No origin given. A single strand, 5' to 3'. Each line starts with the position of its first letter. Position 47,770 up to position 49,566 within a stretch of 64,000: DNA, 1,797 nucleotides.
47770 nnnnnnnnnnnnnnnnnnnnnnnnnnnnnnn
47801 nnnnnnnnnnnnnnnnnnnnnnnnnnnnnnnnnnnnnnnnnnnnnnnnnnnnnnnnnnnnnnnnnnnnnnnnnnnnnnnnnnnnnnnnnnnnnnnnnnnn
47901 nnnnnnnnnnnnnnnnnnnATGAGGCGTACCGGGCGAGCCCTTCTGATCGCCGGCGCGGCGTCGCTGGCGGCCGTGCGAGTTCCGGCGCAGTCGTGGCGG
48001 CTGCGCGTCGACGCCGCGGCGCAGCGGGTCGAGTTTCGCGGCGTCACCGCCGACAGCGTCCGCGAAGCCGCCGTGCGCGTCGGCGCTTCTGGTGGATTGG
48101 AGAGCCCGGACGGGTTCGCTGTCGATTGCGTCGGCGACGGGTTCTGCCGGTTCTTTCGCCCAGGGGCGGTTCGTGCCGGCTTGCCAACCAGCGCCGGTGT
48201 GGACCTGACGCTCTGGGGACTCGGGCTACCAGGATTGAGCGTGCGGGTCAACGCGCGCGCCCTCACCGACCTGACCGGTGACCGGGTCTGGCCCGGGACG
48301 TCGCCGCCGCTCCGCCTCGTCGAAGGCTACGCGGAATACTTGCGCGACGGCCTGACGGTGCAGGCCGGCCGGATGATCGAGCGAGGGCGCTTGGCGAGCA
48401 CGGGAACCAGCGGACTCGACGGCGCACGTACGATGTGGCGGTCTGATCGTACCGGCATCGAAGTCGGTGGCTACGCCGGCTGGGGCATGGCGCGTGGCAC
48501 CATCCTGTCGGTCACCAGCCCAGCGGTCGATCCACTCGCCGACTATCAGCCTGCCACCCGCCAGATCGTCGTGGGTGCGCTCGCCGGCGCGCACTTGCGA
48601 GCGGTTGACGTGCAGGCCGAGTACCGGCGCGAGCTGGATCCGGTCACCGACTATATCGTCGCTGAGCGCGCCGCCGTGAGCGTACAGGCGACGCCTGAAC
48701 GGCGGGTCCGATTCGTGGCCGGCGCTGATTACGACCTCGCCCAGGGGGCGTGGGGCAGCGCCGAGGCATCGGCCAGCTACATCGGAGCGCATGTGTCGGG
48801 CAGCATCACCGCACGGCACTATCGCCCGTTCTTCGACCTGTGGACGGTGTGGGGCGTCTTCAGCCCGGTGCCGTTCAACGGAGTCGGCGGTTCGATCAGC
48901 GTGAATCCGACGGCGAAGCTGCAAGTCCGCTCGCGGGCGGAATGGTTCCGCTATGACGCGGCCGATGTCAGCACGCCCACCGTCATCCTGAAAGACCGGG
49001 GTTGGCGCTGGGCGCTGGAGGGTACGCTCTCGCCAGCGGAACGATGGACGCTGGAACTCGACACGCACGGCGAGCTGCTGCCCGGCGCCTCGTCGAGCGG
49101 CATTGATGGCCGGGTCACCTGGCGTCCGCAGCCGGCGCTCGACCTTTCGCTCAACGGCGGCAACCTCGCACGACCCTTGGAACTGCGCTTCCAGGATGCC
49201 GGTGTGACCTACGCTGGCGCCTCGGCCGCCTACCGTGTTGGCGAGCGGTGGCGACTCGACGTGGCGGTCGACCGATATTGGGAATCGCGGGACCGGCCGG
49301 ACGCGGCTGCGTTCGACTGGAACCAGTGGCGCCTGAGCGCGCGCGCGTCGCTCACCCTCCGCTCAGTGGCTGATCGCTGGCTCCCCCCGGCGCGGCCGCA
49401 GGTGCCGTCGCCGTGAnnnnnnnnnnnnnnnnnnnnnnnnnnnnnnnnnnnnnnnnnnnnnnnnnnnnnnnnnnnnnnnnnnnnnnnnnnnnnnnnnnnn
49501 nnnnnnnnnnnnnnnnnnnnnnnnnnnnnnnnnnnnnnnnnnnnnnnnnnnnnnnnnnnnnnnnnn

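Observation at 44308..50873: Four-gene multihaem cytochrome plus beta-barrel operon resembling a porin-cytochrome electron conduit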

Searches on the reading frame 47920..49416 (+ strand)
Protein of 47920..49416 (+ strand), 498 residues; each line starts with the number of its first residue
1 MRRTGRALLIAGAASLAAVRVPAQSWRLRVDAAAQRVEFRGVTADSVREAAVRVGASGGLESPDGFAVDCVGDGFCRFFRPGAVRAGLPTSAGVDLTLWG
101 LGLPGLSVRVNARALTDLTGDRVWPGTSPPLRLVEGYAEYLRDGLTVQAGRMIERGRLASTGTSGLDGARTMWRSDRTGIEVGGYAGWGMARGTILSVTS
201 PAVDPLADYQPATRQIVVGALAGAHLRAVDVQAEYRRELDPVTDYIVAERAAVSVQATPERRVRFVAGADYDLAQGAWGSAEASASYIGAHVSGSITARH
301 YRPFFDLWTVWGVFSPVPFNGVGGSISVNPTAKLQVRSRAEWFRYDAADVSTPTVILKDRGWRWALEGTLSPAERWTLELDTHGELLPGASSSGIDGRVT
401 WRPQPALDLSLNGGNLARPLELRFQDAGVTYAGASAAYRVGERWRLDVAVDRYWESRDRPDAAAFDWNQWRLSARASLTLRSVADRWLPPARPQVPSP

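Call 4: search_protein_families(library=pfam, proteins=[window:47920-49416:+], max_evalue=1)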
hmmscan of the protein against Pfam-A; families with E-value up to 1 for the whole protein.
window:47920-49416:+ (498 aa): 0 families

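Call 5: search_protein_families(library=ncbifam, proteins=[window:47920-49416:+], max_evalue=1)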
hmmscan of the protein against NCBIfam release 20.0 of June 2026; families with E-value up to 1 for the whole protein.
window:47920-49416:+ (498 aa): 0 families

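Call 6: find_homologous_proteins(query=window:47920-49416:+, max_evalue=0.001)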
Query window:47920-49416:+ (498 aa): 214 proteins with E <= 0.001 among 8000 candidates; the best 120 are listed.
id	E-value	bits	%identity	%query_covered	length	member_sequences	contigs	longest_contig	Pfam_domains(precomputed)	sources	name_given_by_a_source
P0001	0.0e+0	1093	98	100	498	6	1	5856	-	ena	-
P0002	9.8e-283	957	85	100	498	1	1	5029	-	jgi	jgi:hypothetical protein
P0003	2.2e-264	896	81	98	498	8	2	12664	-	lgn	-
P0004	2.7e-256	869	77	99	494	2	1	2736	-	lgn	-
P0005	3.4e-255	866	82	91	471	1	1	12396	-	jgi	jgi:hypothetical protein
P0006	1.8e-240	817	74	95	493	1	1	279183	-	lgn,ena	-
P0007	4.9e-240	816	73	99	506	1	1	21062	-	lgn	-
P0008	1.1e-237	808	72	99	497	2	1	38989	-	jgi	jgi:hypothetical protein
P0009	8.1e-233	792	71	98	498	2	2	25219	-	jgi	jgi:hypothetical protein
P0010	2.8e-232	790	70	100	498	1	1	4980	-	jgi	jgi:hypothetical protein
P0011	1.6e-227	774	67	100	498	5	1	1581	-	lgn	-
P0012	9.4e-227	772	72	95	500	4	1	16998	-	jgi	jgi:hypothetical protein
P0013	1.9e-220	751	68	98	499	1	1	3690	-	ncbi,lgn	-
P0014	3.9e-219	747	67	99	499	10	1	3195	-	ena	-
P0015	1.1e-218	745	68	98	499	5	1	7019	-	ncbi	-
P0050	1.1e-198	679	62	96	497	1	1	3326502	-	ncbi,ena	-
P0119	2.8e-121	424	45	96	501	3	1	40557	-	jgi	jgi:hypothetical protein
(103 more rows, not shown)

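Call 17: find_encoding_contigs(protein=P0050, flank=10000, max_places=2)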
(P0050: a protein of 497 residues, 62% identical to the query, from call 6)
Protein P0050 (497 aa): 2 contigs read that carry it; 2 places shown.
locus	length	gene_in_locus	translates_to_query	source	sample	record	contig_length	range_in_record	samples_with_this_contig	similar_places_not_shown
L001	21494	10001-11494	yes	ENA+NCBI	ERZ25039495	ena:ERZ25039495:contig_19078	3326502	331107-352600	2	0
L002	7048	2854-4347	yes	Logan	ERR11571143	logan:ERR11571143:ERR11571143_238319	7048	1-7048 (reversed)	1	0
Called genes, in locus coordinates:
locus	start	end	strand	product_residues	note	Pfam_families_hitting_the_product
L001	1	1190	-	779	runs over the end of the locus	PF00708:Acylphosphatase, PF07503:zf-HYPF, PF01300:Sua5_yciO_yrdC, PF17788:HypF_C, PF22521:HypF_C_2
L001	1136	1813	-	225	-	PF02492:cobW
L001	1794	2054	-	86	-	PF01155:HypA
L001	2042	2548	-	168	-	PF01750:HycI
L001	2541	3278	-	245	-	PF01292:Ni_hydr_CYTB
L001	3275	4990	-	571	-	PF27537:HoxH (weak), PF00374:NiFeSe_Hases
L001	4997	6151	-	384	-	PF01058:Oxidored_q6, PF14720:NiFe_hyd_SSU_C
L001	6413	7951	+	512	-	PF14522:Cytochrome_C7 (faint), PF14537:Cytochrom_c3_2 (faint), PF13435:Cytochrome_C554 (weak), PF09699:Paired_CXXCH_1 (weak)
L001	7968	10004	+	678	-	PF02085:Cytochrom_CIII (faint), PF14522:Cytochrome_C7 (faint), PF14537:Cytochrom_c3_2 (faint)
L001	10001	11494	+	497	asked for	-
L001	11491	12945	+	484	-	PF02085:Cytochrom_CIII (faint), PF14522:Cytochrome_C7 (faint), PF22113:Mtrc-MtrF_II-IV_dom (faint)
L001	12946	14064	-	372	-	PF00871:Acetate_kinase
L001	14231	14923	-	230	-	-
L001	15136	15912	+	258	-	PF01325:Fe_dep_repress, PF02742:Fe_dep_repr_C, PF04023:FeoA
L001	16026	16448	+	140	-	-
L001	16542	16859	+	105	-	-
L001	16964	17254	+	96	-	-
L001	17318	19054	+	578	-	-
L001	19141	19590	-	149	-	-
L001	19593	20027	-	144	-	PF00472:RF-1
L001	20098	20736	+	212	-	-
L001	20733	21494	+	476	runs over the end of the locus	PF00072:Response_reg, PF00158:Sigma54_activat, PF14532:Sigma54_activ_2, PF00004:AAA (weak), PF07728:AAA_5 (weak), PF25601:AAA_lid_14, PF02954:HTH_8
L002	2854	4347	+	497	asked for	-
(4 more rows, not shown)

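Call 18: find_encoding_contigs(protein=P0119, flank=10000, max_places=2)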
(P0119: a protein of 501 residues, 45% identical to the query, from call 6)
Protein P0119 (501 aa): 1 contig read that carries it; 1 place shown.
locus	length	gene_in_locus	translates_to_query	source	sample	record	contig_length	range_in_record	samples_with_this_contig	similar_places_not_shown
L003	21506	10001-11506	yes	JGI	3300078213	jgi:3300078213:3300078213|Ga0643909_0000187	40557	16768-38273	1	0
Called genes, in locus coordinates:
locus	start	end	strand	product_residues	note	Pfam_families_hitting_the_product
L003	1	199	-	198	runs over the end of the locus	-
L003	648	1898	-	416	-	PF03916:NrfD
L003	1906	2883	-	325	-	PF13183:Fer4_8 (faint), PF13247:Fer4_11, PF12797:Fer4_2 (weak), PF00037:Fer4 (weak), PF12838:Fer4_7 (weak), PF13187:Fer4_9, PF13237:Fer4_10, PF13247:Fer4_11, +2 more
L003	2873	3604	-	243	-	PF09699:Paired_CXXCH_1 (faint)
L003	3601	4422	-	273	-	PF14522:Cytochrome_C7 (faint)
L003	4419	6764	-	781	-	PF04879:Molybdop_Fe4S4, PF00384:Molybdopterin, PF01568:Molydop_binding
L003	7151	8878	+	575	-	PF09699:Paired_CXXCH_1 (faint), PF14522:Cytochrome_C7 (faint), PF14537:Cytochrom_c3_2 (faint)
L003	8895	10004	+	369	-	PF02085:Cytochrom_CIII (faint), PF14522:Cytochrome_C7 (faint)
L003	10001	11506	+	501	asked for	-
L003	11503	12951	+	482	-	PF14522:Cytochrome_C7 (faint), PF09699:Paired_CXXCH_1 (faint), PF22113:Mtrc-MtrF_II-IV_dom (faint)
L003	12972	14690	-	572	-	PF00999:Na_H_Exchanger, PF02254:TrkA_N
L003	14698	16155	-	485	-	-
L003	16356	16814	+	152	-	PF00011:HSP20, PF17886:ArsA_HSP20 (weak)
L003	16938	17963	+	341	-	PF00282:Pyridoxal_deC (faint)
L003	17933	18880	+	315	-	PF21391:tyr_de_CO2_C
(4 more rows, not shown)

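Call 19: predict_structure(alignment_id=A1)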
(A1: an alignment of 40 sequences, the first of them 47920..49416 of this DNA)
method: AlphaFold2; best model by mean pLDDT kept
length: 498 residues; sequences in the alignment: 40
mean_pLDDT: 80.5   pTM: 0.72
mean pLDDT of the five models: 80.5, 78.1, 77.3, 76.6, 76.5
residues with pLDDT >= 90: 219; 70-90: 165; 50-70: 59; < 50: 55
segments of 3 or more residues with pLDDT < 50: 160-163, 191-210, 306-315, 420-424, 485-498
pLDDT, mean of each block of 10 residues (from residue 1): 75 61 76 88 88 83 86 87 85 90 84 89 73 90 91 73 71 92 88 38 40 78 93 90 80 94 94 85 95 96 55 58 97 96 77 61 95 96 82 93 96 82 61 96 92 79 68 94 52 35
secondary structure, 60 per line:
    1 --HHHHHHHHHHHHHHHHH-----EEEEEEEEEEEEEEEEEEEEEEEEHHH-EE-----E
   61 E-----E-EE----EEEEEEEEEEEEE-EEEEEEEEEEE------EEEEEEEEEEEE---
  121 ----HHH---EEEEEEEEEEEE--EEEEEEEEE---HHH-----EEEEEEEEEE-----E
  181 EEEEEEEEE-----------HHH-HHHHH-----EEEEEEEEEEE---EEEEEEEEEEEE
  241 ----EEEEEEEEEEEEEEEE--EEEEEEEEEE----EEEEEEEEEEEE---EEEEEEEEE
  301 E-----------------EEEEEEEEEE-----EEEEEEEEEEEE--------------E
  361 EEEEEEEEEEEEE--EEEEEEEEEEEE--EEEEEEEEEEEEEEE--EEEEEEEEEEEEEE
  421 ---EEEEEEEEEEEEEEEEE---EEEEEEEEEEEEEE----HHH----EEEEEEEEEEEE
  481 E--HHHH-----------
elements in order: H3-19 E25-48 E75-87 E89-99 E106-117 E131-142 E145-153 E165-174 E180-189 H205-209 E215-225 E229-240 E245-260 E263-272 E277-288 E292-301 E319-328 E334-345 E360-373 E376-387 E390-404 E407-420 E424-440 E444-457 E469-481 H484-487

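Call 21: fold_search(model_id=the predicted structure, library=pdb)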
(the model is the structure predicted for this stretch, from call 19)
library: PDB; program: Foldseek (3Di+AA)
matches with E <= 10: 968; with E <= 0.001: 337
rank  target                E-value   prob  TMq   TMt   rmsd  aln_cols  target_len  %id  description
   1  5ldt_A                4.8e-09  1.00  0.36  0.42  11.2       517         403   10  Crystal Structures of MOMP from Campylobacter jejuni (released 2016-10-26)
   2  9fy9_D                4.0e-08  1.00  0.50  0.38   7.7       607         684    7  Cryo-EM structure of the type 1 chaperone-usher pilus FimD-tip complex (FimDHGFC) - Conformer 1 (released 2025-06-04)
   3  8wv0_B                5.3e-08  1.00  0.30  0.42  13.7       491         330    9  Outer membrane porin of Burkholderia pseudomallei (BpsOmp38) (released 2024-10-30)
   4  5ldv                  8.5e-08  1.00  0.35  0.41  12.8       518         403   11  Crystal Structures of MOMP from Campylobacter jejuni (released 2016-10-26)
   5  6z8y_A                1.7e-07  1.00  0.43  0.34  14.5       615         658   10  Copper transporter OprC (released 2021-06-09)
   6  6z9n_A                2.1e-07  1.00  0.45  0.35  16.9       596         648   11  Copper transporter OprC (released 2021-06-30)
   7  3rbh_C                2.1e-07  1.00  0.35  0.41  12.6       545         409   10  Structure of alginate export protein AlgE from Pseudomonas aeruginosa (released 2011-07-27)
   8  4azl_A                2.2e-07  1.00  0.35  0.40  10.7       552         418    9  In meso structure of alginate transporter, AlgE, from Pseudomoas aeruginosa, PAO1, crystal form 2. (released 2013-07-03)
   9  4afk                  2.8e-07  1.00  0.37  0.41  10.8       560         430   10  In meso structure of alginate transporter, AlgE, from Pseudomonas aeruginosa, PAO1 (released 2013-02-06)
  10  3rbh_D                2.8e-07  1.00  0.35  0.40  12.3       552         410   10  Structure of alginate export protein AlgE from Pseudomonas aeruginosa (released 2011-07-27)
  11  8q2o                  3.1e-07  1.00  0.35  0.37  14.3       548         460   10  Structure of alginate transporter AlgE from P. aeruginosa PAO1 by using Se-MAG for the the lipid cubic phase crystalliza (released 2024-05-15)
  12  8agd_A                3.6e-07  1.00  0.30  0.16  17.5       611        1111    7  Full SDBC and SOD assembly (released 2023-04-12)
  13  4b61_A                3.9e-07  1.00  0.32  0.36  15.2       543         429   10  In meso structure of alginate transporter, AlgE, from Pseudomoas aeruginosa, PAO1. Crystal form 3. (released 2013-07-17)
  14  5out                  4.1e-07  1.00  0.44  0.33  13.2       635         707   10  CRYSTAL STRUCTURE OF THE FERRIC ENTEROBACTIN RECEPTOR (PFEA) MUTANT (G324V) FROM PSEUDOMONAS AERUGINOSA (released 2018-09-05)
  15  3rfz_B                4.3e-07  1.00  0.47  0.32   8.2       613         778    8  Crystal structure of the FimD usher bound to its cognate FimC:FimH substrate (released 2011-06-01)
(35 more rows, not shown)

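Call 23: find_related_loci(query=A1, collection=genome_contigs, flank=8000)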
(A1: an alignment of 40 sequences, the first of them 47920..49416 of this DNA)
Query A1 (498 aa) in genome_contigs; peptide patterns used: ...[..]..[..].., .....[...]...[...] (x = any residue, [..] = any of these).
413 stretches matched a pattern; 395 encode a relative of the query (tblastn E <= 1e-3); the best 80 are kept; 80 distinct loci.
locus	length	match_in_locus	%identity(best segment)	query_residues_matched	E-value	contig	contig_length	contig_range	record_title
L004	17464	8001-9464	81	1-488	0e+0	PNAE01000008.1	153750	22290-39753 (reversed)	MAG: Gemmatimonadetes bacterium isolate palsa_1233 73.20110800_P1D.22_contig_1102, whole genome shotgun sequence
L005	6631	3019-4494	68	6-498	0e+0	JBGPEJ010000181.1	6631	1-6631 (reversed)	MAG: Gemmatimonadota bacterium isolate OBJ_0618_7090110_93 k141_2905802_length_6631_cov_12.0000, whole genome shotgun se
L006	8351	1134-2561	67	18-492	0e+0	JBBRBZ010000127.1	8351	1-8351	MAG: Gemmatimonadales bacterium isolate Co_metawrap_2377 Cmw_2377_k141_19253329_length_8351_cov_14.9932, whole genome sh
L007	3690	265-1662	70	23-488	0e+0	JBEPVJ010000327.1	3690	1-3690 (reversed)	MAG: Gemmatimonadales bacterium isolate 22E.semibin_refined.014_sub NODE_30642_length_3690_cov_5.223934, whole genome sh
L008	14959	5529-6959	68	23-498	0e+0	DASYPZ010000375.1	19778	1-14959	MAG TPA_asm: Gemmatimonadales bacterium isolate SMAG_U4471 k141_3177780, whole genome shotgun sequence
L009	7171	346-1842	65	1-498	0e+0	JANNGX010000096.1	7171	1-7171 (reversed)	MAG: Gemmatimonadales bacterium isolate SOY_6_C_metabat_360 SOY_6_C_k141_638169, whole genome shotgun sequence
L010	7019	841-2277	68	9-488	0e+0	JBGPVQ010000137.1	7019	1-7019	MAG: Gemmatimonadota bacterium isolate OBJ1_062018_110_12 k141_404989_length_7019_cov_13.9671, whole genome shotgun sequ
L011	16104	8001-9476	66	2-492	0e+0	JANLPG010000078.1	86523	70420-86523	MAG: Gemmatimonadota bacterium isolate OTE_38_metabat_403 OTE_38_k141_3604712, whole genome shotgun sequence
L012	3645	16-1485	65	6-494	0e+0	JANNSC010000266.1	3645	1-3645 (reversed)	MAG: Gemmatimonadales bacterium isolate SOY_31_metabat_282 SOY_31_k141_2794756, whole genome shotgun sequence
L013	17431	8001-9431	67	23-498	0e+0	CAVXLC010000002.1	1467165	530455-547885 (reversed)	MAG: uncultured Gemmatimonadales bacterium isolate MFD05942.bin.1.38 genome assembly, contig: contig_2887, whole genome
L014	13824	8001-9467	64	2-493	0e+0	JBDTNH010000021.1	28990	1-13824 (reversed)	MAG: Gemmatimonadota bacterium isolate cluster3_bin.146 NODE_4903_length_28990_cov_9.092379, whole genome shotgun sequen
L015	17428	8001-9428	62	23-498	0e+0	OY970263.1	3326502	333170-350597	MAG: uncultured Gemmatimonadales bacterium isolate MFD02416.bin.2.26 genome assembly, chromosome: 1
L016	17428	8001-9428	63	23-498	0e+0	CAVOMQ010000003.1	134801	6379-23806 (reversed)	MAG: uncultured Gemmatimonadales bacterium isolate MFD00008.bin.1.51 genome assembly, contig: contig_71850, whole genome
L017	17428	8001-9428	62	21-496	0e+0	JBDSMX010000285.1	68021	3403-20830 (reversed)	MAG: Gemmatimonadales bacterium isolate cluster1_bin.402 k127_8850167, whole genome shotgun sequence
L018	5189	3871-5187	65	1-439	0e+0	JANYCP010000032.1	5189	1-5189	MAG: Gemmatimonadetes bacterium isolate 336R_metabinner_186 336R_k141_990081, whole genome shotgun sequence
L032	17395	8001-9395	49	23-490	2e-134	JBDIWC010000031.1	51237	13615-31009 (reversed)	MAG: Gemmatimonadales bacterium isolate Bin_42 NODE_342_length_51237_cov_11.696204, whole genome shotgun sequence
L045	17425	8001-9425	49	21-496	7e-129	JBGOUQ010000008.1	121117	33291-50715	MAG: Gemmatimonadota bacterium isolate OBJ_0618_7090110_135 k141_475802_length_121117_cov_138.8574, whole genome shotgun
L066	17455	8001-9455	46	7-496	2e-124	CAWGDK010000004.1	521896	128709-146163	MAG: uncultured Gemmatimonadales bacterium isolate MFD02242.bin.2.247 genome assembly, contig: contig_30395, whole genom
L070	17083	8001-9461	45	5-496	1e-123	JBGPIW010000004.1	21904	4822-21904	MAG: Gemmatimonadota bacterium isolate OBJ_0618_7090110_324 k141_2921912_length_21904_cov_100.8813, whole genome shotgun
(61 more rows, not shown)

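Call 26: search_solved_structures(query=A1, max_evalue=10)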
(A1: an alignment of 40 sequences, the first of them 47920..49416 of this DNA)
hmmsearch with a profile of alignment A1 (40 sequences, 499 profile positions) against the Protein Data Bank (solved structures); distinct sequences matched with E-value up to 10: 0.

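Call 40: search_protein_representatives(alignment_id=A1)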
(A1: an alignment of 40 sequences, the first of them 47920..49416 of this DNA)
Query: 40 sequences, 499 profile positions. Proteins with E-value up to 0.001 (for the whole library): 457; up to 1e-10: 336; up to 1e-30: 176. The best 150 are listed.
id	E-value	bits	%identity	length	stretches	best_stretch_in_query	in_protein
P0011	1.8e-223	759.0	-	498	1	4-495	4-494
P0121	5.5e-208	707.9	-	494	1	8-497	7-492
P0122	8.3e-194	661.2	-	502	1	7-496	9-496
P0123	2.2e-178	610.3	-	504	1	6-494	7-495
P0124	1.5e-172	591.0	-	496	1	7-495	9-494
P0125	3.7e-172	589.8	-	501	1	4-495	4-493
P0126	9.7e-163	558.7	-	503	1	6-494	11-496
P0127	1.8e-162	557.8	-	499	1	14-494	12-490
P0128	5.8e-161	552.8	-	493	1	17-495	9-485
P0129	1.9e-159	547.8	-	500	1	7-495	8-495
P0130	1.1e-157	542.0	-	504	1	5-496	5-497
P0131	2.4e-157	540.9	-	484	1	23-495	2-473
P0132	2.8e-154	530.7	-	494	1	5-496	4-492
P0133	1.0e-153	528.9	-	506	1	9-494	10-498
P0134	1.2e-152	525.4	-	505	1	5-496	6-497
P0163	2.9e-86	306.4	-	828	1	34-495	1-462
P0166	1.9e-81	290.5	-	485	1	11-483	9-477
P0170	9.1e-78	278.4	-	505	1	8-486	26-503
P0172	2.6e-77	276.9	-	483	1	6-489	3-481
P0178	1.0e-70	255.1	-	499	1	7-475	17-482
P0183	2.7e-67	243.8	-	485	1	4-483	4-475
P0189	2.4e-64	234.1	-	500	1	5-483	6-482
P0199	5.1e-61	223.1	-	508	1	8-489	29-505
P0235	4.4e-49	183.8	-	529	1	11-486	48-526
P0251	7.3e-46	173.1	-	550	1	10-483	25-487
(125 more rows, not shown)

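Call 41: list_cluster_members(proteins=[P0163, P0166, P0170, P0172, P0178, P0183, P0189, P0199, P0235, P0251])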
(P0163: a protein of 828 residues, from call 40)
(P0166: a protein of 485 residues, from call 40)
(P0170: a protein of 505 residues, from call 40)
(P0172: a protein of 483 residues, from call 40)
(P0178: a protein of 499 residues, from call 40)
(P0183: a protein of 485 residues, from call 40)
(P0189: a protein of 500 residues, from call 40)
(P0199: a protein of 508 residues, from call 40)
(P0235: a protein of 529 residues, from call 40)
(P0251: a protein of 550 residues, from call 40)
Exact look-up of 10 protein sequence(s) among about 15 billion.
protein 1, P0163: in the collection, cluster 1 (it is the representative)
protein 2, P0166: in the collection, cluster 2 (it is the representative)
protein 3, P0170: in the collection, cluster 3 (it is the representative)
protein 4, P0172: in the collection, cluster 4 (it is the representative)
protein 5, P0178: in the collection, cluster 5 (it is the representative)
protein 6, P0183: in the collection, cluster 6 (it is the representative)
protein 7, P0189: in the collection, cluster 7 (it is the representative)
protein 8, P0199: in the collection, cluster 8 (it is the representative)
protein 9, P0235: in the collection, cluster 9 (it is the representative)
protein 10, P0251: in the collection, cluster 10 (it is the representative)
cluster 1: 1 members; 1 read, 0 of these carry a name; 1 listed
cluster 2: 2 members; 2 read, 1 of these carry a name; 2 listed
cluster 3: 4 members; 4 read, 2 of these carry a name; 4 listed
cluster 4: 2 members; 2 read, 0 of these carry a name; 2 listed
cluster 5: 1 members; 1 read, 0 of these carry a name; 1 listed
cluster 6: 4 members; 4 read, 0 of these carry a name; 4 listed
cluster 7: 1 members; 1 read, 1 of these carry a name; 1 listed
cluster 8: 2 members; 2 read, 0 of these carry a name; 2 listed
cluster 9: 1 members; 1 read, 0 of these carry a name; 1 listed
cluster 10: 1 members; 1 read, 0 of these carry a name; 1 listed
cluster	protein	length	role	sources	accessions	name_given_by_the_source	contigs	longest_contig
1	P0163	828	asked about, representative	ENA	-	-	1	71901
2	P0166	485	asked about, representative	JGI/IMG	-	hypothetical protein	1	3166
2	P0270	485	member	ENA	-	-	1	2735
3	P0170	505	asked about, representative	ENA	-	-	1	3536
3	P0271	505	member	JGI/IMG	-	hypothetical protein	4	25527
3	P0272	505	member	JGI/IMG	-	hypothetical protein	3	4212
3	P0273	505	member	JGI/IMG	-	-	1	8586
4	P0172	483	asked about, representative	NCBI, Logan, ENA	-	-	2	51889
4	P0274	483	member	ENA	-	-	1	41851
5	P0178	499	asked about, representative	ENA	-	-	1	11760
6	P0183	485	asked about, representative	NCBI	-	-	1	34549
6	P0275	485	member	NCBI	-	-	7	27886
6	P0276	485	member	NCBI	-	-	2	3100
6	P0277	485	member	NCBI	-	-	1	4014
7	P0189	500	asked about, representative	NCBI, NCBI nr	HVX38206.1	MAG TPA: hypothetical protein VHB25_01440 [Gemmatimonadaceae bacterium] | hypothetical protein [Gemmatimonadaceae bacterium]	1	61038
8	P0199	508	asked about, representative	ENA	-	-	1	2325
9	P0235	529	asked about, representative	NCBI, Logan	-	-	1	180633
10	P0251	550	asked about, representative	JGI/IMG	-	-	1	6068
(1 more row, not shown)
